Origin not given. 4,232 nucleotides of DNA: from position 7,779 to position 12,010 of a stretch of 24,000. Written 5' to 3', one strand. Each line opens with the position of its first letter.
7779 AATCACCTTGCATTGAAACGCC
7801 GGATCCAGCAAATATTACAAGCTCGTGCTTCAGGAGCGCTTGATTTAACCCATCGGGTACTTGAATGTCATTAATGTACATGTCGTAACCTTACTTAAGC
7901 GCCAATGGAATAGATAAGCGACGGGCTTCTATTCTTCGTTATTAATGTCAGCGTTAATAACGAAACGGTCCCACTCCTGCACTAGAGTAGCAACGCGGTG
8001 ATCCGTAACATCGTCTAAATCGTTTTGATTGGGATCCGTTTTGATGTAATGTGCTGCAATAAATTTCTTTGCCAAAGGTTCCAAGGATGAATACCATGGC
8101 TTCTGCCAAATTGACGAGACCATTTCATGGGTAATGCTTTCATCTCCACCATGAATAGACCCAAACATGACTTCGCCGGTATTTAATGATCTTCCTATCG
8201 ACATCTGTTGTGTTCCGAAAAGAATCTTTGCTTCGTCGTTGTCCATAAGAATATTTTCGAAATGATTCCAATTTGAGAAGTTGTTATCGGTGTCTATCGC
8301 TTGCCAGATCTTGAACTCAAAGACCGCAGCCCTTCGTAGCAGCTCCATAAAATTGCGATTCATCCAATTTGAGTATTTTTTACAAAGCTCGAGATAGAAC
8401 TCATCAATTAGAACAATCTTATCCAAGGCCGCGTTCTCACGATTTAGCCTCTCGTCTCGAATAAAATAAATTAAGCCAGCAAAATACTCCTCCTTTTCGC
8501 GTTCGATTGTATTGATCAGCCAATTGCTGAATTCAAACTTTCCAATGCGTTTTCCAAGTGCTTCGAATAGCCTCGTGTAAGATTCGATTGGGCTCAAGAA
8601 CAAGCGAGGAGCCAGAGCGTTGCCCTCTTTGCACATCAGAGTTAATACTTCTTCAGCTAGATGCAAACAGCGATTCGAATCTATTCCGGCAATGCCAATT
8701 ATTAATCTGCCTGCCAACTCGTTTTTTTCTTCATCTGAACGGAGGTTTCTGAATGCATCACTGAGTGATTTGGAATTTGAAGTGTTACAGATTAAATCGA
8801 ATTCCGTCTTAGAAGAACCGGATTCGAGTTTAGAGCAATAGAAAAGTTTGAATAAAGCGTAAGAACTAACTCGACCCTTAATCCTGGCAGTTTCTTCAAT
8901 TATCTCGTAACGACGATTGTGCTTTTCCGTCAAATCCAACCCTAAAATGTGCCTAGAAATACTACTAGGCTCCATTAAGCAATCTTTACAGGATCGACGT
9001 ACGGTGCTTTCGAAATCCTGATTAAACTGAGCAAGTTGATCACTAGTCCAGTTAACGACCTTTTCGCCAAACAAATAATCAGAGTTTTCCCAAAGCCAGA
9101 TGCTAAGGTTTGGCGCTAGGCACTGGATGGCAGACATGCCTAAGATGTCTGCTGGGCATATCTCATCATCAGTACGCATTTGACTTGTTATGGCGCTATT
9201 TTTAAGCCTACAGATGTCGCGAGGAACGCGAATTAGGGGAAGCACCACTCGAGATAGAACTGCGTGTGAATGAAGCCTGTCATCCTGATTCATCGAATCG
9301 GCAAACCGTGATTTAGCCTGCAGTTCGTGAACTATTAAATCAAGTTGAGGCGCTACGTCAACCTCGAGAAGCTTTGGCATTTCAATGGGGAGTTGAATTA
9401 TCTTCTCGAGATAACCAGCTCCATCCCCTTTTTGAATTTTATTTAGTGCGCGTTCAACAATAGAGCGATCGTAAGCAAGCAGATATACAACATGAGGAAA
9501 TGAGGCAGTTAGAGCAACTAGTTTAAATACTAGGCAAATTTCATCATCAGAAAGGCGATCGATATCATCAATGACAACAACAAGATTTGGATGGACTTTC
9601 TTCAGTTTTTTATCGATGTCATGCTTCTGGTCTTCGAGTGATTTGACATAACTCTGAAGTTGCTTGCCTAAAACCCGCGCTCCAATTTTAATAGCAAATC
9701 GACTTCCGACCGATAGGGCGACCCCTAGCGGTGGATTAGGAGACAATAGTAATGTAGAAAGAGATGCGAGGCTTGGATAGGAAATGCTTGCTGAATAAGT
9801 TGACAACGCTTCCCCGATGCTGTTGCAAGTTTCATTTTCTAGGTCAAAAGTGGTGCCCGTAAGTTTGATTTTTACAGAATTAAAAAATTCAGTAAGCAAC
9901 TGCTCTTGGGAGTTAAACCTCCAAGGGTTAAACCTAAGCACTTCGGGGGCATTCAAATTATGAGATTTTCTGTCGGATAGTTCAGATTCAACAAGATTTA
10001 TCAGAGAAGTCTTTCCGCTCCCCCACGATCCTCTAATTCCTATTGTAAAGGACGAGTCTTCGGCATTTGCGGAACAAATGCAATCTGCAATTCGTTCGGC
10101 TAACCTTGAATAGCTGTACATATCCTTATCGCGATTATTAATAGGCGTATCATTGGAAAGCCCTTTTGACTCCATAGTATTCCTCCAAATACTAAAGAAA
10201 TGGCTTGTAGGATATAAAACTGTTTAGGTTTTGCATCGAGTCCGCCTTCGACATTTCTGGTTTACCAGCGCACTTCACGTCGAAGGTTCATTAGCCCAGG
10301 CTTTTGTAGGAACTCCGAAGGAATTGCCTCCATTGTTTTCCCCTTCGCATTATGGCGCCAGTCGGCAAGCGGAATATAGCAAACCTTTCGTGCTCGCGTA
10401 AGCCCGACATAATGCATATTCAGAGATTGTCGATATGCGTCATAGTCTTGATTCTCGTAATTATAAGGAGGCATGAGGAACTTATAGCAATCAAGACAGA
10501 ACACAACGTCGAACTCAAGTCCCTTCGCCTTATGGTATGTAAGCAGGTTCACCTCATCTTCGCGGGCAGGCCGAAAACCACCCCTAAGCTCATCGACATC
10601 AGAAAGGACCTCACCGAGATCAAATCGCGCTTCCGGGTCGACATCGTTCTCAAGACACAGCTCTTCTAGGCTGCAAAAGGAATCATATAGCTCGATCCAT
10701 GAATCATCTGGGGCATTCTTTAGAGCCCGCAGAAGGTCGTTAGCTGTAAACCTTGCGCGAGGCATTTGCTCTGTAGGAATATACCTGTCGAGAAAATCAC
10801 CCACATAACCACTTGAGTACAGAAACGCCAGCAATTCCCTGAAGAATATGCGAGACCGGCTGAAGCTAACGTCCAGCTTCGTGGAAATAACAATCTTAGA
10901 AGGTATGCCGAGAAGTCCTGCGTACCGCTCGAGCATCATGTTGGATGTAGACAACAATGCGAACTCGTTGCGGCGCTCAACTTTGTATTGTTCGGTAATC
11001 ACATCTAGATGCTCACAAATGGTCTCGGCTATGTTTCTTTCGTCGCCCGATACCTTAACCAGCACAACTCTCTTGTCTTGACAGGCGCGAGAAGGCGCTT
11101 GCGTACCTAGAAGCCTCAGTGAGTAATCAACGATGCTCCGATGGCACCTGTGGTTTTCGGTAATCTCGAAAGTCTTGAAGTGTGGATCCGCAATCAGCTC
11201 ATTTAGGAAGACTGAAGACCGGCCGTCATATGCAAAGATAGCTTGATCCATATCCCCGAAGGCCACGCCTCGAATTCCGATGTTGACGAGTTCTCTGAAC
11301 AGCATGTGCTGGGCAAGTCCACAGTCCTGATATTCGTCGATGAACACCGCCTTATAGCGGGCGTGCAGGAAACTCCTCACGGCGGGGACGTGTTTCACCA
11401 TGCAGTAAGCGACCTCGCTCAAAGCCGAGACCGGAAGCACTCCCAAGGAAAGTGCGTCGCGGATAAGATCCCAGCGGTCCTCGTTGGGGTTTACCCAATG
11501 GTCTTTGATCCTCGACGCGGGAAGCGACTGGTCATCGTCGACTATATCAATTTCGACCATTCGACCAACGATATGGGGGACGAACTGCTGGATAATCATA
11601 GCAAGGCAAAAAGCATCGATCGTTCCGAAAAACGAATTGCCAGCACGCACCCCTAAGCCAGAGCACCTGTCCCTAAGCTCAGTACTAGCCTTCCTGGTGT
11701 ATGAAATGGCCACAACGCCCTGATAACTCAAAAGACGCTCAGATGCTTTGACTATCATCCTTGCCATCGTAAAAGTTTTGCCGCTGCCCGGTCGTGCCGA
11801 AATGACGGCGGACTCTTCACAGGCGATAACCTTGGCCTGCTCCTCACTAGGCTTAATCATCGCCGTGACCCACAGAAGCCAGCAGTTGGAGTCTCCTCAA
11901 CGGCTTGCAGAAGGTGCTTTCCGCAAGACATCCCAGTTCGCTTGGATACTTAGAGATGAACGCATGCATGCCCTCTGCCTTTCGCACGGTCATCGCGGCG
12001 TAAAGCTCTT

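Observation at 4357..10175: KAP P-loop NTPase plus 1174-aa SIR2-domain giant: candidate two-gene NAD-depletion defence module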

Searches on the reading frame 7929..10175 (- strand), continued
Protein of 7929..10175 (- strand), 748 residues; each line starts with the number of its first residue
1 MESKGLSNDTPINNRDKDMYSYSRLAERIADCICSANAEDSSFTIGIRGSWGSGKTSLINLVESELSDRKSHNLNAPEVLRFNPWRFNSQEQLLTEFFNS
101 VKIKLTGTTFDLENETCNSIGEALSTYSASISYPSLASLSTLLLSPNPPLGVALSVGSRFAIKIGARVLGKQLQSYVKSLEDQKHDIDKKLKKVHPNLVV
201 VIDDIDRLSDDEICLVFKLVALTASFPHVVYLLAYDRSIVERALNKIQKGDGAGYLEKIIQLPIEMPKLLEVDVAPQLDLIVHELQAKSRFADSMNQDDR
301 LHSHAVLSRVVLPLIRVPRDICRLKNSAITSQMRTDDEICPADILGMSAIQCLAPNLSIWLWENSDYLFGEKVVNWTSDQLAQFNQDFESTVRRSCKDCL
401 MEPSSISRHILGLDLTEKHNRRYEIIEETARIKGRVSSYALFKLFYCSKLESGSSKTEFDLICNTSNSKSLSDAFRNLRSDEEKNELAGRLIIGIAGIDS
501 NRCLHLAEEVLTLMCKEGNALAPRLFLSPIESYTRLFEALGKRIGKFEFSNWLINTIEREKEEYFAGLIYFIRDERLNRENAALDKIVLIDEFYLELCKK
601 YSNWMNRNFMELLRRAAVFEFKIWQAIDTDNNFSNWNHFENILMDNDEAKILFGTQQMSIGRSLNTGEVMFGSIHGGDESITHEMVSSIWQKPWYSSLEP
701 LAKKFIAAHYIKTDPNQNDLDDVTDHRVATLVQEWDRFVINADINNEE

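Call 71: predict_structure(alignment_id=A4)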
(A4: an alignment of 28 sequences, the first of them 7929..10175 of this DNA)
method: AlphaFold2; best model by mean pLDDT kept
length: 748 residues; sequences in the alignment: 28
mean_pLDDT: 80.6   pTM: 0.55
mean pLDDT of the five models: 80.6, 79.6, 78.9, 78.8, 76.7
residues with pLDDT >= 90: 240; 70-90: 370; 50-70: 74; < 50: 64
segments of 3 or more residues with pLDDT < 50: 1-3, 136-171, 173-175, 418-421, 448-452, 520-526, 676-678
pLDDT, mean of each block of 10 residues (from residue 1): 62 87 92 88 93 93 92 85 77 82 78 75 80 54 37 33 43 56 84 87 90 88 88 94 83 89 91 88 87 70 90 91 92 83 94 91 82 71 87 74 84 64 61 84 69 65 79 77 79 84 90 74 55 91 93 85 80 92 88 94 93 89 92 93 91 87 66 61 86 90 92 71 85 90 62
secondary structure, 60 per line:
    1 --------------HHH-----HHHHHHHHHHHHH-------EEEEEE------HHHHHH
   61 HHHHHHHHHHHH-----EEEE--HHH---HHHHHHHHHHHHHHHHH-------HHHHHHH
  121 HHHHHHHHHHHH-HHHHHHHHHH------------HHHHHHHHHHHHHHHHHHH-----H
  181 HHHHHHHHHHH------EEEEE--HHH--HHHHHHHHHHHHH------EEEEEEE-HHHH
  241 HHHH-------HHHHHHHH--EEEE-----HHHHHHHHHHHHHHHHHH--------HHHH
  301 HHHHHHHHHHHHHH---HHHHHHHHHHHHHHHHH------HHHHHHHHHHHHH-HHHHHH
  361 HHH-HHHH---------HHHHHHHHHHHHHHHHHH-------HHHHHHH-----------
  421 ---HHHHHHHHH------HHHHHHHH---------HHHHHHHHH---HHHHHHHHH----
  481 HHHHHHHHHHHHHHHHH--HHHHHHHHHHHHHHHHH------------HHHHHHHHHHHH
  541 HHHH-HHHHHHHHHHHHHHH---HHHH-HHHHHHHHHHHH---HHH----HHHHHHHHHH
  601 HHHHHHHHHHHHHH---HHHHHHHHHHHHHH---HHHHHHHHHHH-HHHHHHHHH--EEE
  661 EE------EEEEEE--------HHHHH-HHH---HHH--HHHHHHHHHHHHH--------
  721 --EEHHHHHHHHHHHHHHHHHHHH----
elements in order (helices of 4 or more, strands of 3 or more residues): H23-35 E43-48 H55-72 E78-81 H90-106 H114-132 H134-143 H156-174 H180-191 E198-202 H210-222 E229-235 H237-244 H252-259 E262-265 H271-288 H297-314 H318-334 H341-353 H355-363 H365-368 H378-395 H403-409 H424-432 H439-446 H456-464 H468-476 H481-497 H500-516 H529-544 H546-560 H564-567 H569-580 H591-614 H618-631 H635-645 H647-655 E658-662 E669-674 H683-687 H700-712 H725-744

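Call 75: fold_search(model_id=the predicted structure, library=pdb)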
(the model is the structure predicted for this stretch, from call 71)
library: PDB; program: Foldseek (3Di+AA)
matches with E <= 10: 769; with E <= 0.001: 28
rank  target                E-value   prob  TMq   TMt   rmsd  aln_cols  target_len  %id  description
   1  8hr8_F                1.2e-06  1.00  0.28  0.26  14.9       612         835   12  Structure of heptameric RdrA ring (released 2023-02-01)
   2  8hr8_G                1.3e-06  1.00  0.30  0.27  14.6       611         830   11  Structure of heptameric RdrA ring (released 2023-02-01)
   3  8hr8_E                1.7e-06  1.00  0.27  0.24  15.4       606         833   12  Structure of heptameric RdrA ring (released 2023-02-01)
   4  8hrb_A                1.9e-06  1.00  0.28  0.25  16.6       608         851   13  Structure of tetradecameric RdrA ring in RNA-loading state (released 2023-02-01)
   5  8hr8_A                3.0e-06  1.00  0.28  0.26  15.0       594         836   12  Structure of heptameric RdrA ring (released 2023-02-01)
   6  8hra_C                3.5e-06  1.00  0.30  0.27  12.5       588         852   12  Structure of heptameric RdrA ring in RNA-loading state (released 2023-02-01)
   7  8hr8_C                5.2e-06  1.00  0.30  0.28  12.7       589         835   12  Structure of heptameric RdrA ring (released 2023-02-01)
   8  8hr8_H                8.6e-06  1.00  0.28  0.26  14.9       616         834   12  Structure of heptameric RdrA ring (released 2023-02-01)
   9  8fnu_A                9.8e-06  1.00  0.25  0.24  16.6       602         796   13  Structure of RdrA from Streptococcus suis RADAR defense system (released 2023-02-01)
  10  8fnt_E                2.3e-05  1.00  0.26  0.25  13.1       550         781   12  Structure of RdrA from Escherichia coli RADAR defense system (released 2023-02-01)
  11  8fnt_D                3.6e-05  1.00  0.26  0.25  13.1       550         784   11  Structure of RdrA from Escherichia coli RADAR defense system (released 2023-02-01)
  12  8fnt_A                4.1e-05  1.00  0.26  0.25  13.1       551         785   12  Structure of RdrA from Escherichia coli RADAR defense system (released 2023-02-01)
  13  1w5t_A                7.5e-05  1.00  0.23  0.39  13.8       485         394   10  Structure of the Aeropyrum Pernix ORC2 protein (ADPNP-ADP complexes) (released 2004-10-05)
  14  1w5s_B                1.5e-04  1.00  0.23  0.38  15.5       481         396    9  Structure of the Aeropyrum Pernix ORC2 protein (ADP form) (released 2004-10-05)
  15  5uj7_D                1.6e-04  1.00  0.22  0.38  13.4       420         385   12  Structure of the active form of human Origin Recognition Complex ATPase motor module, complex subunitS 1, 4, 5 (released 2017-02-08)
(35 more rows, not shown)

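Call 79: find_encoding_contigs(protein=P0176, flank=5000, max_places=3)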
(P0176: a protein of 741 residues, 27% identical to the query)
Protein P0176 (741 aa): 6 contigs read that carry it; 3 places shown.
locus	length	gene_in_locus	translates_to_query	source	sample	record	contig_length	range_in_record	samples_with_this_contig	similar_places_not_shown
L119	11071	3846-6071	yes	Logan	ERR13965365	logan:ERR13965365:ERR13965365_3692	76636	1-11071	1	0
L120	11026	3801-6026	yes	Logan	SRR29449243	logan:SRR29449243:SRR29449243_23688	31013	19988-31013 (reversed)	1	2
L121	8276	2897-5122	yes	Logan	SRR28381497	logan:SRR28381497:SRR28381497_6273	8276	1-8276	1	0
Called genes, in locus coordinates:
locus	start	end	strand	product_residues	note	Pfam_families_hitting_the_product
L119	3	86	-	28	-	?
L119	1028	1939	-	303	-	PF04892:VanZ-LLP1 (weak)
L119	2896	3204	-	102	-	-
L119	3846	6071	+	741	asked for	PF07693:KAP_NTPase, PF13191:AAA_16 (faint)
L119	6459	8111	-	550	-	PF04326:SLFN_AlbA_2, PF13749:HATPase_c_4, PF02082:Rrf2 (faint)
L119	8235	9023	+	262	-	-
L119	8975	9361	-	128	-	PF01370:Epimerase, PF16363:GDP_Man_Dehyd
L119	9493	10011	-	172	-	-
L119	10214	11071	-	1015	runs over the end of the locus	PF01695:IstB_IS21 (faint), PF01443:Viral_helicase1, PF13245:AAA_19, PF13604:AAA_30, PF01443:Viral_helicase1 (weak), PF13538:UvrD_C_2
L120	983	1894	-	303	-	PF04892:VanZ-LLP1 (weak)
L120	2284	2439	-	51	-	-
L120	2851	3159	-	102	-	-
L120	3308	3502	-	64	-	-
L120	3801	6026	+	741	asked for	PF07693:KAP_NTPase, PF13191:AAA_16 (faint)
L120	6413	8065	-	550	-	PF04326:SLFN_AlbA_2, PF13749:HATPase_c_4, PF02082:Rrf2 (faint)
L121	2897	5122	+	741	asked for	PF07693:KAP_NTPase, PF13191:AAA_16 (faint)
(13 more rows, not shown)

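Call 80: find_encoding_contigs(protein=P0170, flank=5000, max_places=2)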
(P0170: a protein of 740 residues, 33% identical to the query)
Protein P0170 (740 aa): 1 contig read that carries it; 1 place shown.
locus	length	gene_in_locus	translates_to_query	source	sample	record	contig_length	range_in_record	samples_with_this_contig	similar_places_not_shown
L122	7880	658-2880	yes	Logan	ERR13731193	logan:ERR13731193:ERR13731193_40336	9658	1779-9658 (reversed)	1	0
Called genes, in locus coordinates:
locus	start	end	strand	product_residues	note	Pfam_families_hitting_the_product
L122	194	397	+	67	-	PF02397:Bac_transf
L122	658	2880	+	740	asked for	PF07693:KAP_NTPase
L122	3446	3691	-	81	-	-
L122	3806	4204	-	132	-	PF13817:DDE_Tnp_IS66_C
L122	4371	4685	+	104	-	-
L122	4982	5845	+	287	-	-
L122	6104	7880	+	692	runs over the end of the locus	-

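Call 82: search_protein_families(library=pfam, proteins=[L081:6057-6560:+], max_evalue=0.001)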
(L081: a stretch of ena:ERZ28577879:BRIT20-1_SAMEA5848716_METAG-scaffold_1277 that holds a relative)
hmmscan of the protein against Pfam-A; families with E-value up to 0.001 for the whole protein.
L081:6057-6560:+ (167 aa): 1 family
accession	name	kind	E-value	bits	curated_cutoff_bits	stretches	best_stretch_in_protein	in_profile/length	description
PF05168.19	HEPN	-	0.00078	20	22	0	50-138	27-96/117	HEPN domain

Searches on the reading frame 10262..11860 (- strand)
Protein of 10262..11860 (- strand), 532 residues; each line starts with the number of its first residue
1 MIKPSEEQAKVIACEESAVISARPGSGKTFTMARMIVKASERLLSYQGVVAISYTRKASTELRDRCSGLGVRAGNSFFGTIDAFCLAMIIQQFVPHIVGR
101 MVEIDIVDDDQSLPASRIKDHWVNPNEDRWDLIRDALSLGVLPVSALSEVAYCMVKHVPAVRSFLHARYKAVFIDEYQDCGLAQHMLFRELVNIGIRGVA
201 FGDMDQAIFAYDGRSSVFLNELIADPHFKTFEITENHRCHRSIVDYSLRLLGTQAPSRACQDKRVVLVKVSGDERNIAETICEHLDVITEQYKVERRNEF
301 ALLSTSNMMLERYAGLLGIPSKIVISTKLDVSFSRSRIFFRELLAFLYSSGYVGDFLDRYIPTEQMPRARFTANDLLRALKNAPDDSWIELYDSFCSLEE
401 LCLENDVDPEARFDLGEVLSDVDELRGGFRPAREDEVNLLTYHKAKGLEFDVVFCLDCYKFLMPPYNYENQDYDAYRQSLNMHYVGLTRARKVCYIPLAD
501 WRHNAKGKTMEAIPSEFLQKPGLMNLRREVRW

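Call 5: search_protein_families(library=pfam, proteins=[window:10262-11860:-], max_evalue=0.01)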
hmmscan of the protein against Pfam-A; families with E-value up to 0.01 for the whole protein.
window:10262-11860:- (532 aa): 7 families
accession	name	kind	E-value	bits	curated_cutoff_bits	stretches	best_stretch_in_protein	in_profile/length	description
PF00580.27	UvrD-helicase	-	4.1e-23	82.9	23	2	6-109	3-111/271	UvrD/REP helicase N-terminal domain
PF13361.12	UvrD_C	-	4.9e-14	52.9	25.6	1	433-496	284-345/350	UvrD-like helicase C-terminal domain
PF13245.12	AAA_19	-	1.8e-10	41.6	25.1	1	13-209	9-131/134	AAA domain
PF13538.12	UvrD_C_2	-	4.5e-09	36.5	27.4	1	439-496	4-51/52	UvrD-like helicase C-terminal domain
PF13401.12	AAA_22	-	0.00013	22.8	27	0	17-114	7-97/130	AAA domain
PF01443.25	Viral_helicase1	-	0.00018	21.8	21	0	436-496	176-226/228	Viral superfamily 1 RNA helicase core domain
PF13604.12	AAA_30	-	0.00069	19.8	27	0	8-66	6-66/191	AAA domain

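Call 6: search_protein_families(library=padloc, proteins=[window:10262-11860:-], max_evalue=0.01)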
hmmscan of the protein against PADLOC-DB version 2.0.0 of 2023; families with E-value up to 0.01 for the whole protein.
window:10262-11860:- (532 aa): 55 families (the best 25 are shown)
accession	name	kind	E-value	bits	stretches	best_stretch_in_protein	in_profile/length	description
PDLC00123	GajB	-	5.5e-154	511.7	1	1-530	2-539/540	UrvD helicase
PDLC00117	GajB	-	5.7e-66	221.3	3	148-335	198-388/604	UrvD helicase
PDLC00122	GajB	-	2.4e-55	186.4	1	3-492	4-466/502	UrvD helicase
PDLC00132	GajB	-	6.3e-44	148.6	3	151-292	197-340/625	UrvD helicase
PDLC00127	GajB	-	9.4e-40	134.7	3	6-109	11-115/594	UrvD helicase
PDLC00130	GajB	-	4e-31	105.9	3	130-269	170-308/589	UrvD helicase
PDLC00136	GajB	-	4.9e-30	102.9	2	161-307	199-344/570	UrvD helicase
PDLC00119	GajB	-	1.2e-27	95.1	3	151-264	201-315/565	UrvD helicase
PDLC00114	GajB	-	1.5e-27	94.4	3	147-277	194-324/635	UrvD helicase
PDLC00103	GajB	-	2.9e-27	93.9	2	7-263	20-307/612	UrvD helicase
PDLC03802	RTasHel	-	4.6e-27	93.1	3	151-286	175-303/675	DRT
PDLC00112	GajB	-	8.2e-27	92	2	3-115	6-119/581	UrvD helicase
PDLC00129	GajB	-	1.1e-26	91.6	2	159-284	217-340/594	UrvD helicase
PDLC00107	GajB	-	2.6e-26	90.4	3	434-523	477-581/587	UrvD helicase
PDLC00138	GajB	-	1.1e-25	88.3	2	2-98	3-105/581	UrvD helicase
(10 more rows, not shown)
